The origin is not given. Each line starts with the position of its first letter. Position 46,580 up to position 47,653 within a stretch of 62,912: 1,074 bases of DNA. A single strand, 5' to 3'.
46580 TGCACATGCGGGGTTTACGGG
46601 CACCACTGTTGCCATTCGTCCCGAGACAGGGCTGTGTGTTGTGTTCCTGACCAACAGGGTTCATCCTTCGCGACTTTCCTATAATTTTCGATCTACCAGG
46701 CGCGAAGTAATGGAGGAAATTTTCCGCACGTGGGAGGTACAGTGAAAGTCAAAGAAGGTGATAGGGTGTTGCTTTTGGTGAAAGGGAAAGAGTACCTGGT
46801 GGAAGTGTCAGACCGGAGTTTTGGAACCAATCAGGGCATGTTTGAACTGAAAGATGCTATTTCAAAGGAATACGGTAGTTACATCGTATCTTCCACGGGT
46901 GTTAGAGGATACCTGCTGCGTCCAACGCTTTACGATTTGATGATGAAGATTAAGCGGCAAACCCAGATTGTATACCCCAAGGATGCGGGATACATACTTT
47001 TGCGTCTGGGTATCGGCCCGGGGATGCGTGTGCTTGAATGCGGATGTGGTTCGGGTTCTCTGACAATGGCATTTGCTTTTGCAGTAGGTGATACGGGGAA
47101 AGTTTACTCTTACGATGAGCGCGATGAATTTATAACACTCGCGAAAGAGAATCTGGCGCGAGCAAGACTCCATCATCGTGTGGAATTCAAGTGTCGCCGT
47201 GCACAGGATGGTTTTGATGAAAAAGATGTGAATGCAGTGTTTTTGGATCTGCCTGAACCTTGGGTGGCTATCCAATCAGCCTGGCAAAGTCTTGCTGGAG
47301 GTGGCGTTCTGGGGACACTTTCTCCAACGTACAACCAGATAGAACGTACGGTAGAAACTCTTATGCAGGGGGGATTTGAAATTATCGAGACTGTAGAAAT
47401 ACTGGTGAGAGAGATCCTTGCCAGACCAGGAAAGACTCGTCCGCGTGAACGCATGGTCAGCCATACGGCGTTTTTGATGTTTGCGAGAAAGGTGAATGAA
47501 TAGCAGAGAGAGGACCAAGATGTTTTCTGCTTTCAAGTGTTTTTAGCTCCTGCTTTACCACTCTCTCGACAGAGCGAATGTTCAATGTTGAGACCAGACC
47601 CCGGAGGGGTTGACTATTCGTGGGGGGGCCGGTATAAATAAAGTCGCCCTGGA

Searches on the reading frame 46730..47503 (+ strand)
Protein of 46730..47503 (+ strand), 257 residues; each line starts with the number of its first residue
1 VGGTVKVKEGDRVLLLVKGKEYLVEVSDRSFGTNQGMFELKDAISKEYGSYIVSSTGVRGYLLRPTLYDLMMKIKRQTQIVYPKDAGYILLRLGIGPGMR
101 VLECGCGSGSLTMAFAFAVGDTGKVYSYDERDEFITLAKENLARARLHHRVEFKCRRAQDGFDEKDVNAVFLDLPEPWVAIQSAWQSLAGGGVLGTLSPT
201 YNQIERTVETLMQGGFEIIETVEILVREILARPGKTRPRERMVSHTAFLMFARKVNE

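Call 46: search_protein_families(library=pfam, proteins=[window:46730-47503:+], max_evalue=0.001)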
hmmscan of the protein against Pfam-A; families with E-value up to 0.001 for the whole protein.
window:46730-47503:+ (257 aa): 11 families
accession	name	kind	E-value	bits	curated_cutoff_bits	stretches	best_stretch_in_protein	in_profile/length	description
PF08704.16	GCD14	-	1.2e-37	130.3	26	1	61-232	4-180/247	tRNA methyltransferase complex GCD14 subunit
PF01135.25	PCMT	-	2.8e-11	44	20.3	1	69-165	45-140/210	Protein-L-isoaspartate(D-aspartate) O-methyltransferase (PCMT)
PF13847.12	Methyltransf_31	-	2.2e-10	40.8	27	1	97-185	3-98/145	Methyltransferase domain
PF13649.12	Methyltransf_25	-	1.3e-07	32.6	27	1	101-172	1-70/97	Methyltransferase domain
PF08242.18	Methyltransf_12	-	5.1e-06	27.6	30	1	102-194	1-98/98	Methyltransferase domain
PF08241.18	Methyltransf_11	-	1.6e-05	25.9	21.2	1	102-194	1-93/95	Methyltransferase domain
PF01596.23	Methyltransf_3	-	0.00019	21.2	22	1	81-163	28-110/204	O-methyltransferase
PF05175.20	MTS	-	0.00027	21.1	23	1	99-171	33-103/170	Methyltransferase small domain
PF13578.12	Methyltransf_24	-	0.00035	21.8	26.3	1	102-175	1-77/105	Methyltransferase domain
PF06325.19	PrmA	-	0.00047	20.2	22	1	98-180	162-241/296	Ribosomal protein L11 methyltransferase (PrmA)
PF01209.24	Ubie_methyltran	-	0.00071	19.4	20.1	1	93-160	43-109/233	ubiE/COQ5 methyltransferase family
